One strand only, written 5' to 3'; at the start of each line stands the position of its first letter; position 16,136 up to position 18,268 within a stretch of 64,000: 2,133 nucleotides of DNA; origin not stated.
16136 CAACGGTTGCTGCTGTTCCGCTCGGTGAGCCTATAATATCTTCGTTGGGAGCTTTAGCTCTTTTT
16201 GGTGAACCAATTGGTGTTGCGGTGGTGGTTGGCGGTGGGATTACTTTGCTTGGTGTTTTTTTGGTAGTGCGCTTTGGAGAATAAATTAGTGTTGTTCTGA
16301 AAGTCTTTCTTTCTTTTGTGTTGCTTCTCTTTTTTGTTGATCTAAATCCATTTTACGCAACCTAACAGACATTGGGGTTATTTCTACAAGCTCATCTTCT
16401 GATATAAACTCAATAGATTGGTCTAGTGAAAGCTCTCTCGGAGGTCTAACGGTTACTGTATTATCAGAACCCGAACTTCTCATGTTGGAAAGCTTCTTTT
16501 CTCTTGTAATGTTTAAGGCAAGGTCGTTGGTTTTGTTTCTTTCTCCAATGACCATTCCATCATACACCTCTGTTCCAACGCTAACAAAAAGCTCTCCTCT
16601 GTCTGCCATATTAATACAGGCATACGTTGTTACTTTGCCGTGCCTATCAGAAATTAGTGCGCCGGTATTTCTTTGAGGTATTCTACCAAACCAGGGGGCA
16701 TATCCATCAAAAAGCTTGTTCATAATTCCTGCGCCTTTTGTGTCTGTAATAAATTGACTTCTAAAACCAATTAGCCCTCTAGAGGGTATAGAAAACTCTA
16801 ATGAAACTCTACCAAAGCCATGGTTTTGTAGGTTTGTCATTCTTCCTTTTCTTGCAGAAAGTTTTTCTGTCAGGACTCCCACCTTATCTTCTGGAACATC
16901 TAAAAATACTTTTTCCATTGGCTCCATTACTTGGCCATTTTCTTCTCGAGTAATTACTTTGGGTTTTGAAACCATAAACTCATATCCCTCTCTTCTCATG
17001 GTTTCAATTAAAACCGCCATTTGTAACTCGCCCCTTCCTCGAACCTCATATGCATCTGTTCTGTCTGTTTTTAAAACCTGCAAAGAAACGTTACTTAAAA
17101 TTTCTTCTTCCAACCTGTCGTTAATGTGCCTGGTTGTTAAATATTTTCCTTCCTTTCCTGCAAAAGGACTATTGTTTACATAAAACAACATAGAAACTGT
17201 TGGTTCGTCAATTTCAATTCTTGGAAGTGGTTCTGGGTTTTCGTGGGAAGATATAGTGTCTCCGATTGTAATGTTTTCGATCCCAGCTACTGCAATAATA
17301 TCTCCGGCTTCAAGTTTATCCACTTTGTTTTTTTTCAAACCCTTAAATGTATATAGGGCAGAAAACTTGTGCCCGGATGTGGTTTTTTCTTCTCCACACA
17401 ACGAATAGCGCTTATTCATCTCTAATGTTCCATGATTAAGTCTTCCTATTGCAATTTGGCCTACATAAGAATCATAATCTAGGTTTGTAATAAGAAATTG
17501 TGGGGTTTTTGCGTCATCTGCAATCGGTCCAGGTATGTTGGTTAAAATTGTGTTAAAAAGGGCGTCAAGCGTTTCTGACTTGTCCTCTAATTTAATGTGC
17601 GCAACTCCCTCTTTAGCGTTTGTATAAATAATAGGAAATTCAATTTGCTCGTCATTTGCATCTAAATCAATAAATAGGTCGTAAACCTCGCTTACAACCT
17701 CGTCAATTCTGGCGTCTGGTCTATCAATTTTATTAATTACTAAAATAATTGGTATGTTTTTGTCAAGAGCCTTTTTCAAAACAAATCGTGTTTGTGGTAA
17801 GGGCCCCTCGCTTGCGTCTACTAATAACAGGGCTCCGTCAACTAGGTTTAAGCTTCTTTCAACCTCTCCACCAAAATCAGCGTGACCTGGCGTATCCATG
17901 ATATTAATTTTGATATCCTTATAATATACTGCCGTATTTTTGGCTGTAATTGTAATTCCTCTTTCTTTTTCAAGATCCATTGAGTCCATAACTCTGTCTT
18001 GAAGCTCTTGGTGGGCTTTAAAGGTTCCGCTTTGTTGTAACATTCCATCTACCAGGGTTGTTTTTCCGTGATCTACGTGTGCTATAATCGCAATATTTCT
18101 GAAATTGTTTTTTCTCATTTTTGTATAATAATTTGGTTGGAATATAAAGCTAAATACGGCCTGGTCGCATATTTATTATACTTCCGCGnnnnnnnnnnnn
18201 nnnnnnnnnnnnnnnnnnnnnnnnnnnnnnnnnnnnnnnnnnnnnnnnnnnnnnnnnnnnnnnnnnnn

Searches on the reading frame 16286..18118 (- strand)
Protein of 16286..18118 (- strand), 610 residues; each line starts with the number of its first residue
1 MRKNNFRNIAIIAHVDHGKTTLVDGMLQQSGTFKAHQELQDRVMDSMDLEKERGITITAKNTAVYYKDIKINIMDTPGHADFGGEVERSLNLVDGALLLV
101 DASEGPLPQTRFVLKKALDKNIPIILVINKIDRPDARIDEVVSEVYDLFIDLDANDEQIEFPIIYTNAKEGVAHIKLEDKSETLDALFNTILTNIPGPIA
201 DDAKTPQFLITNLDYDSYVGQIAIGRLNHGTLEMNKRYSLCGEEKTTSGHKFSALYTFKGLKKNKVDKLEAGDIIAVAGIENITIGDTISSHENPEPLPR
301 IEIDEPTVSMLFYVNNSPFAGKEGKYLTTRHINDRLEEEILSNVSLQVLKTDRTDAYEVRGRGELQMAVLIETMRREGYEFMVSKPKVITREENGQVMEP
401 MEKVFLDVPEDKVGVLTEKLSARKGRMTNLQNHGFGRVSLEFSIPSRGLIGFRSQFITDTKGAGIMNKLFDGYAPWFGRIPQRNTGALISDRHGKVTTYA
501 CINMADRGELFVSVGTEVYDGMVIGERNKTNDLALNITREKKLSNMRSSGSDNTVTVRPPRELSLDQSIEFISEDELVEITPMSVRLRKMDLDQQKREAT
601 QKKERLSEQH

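Call 3: search_protein_families(library=pfam, proteins=[window:16286-18118:-])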
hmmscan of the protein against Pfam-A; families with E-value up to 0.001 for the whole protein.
window:16286-18118:- (610 aa): 6 families
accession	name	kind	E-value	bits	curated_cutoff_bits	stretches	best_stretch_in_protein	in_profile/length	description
PF00009.33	GTP_EFTU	-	1.1e-56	191.9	26.5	1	5-183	2-174/188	Elongation factor Tu GTP binding domain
PF21018.2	BipA_C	-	8.9e-43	145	23.8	1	485-593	1-109/110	TypA/BipA C-terminal domain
PF00679.30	EFG_C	-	3.9e-20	72.1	27.9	1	397-482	2-87/89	Elongation factor G C-terminus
PF03144.31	GTP_EFTU_D2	-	4.1e-09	37.2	30.3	1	220-289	1-72/73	Elongation factor Tu domain 2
PF22042.2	EF-G_D2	-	8.8e-09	35.8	27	1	210-291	6-83/84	Elongation factor G domain 2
PF01926.29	MMR_HSR1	-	2.3e-06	28.2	21.9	1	46-130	23-113/113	50S ribosome-binding GTPase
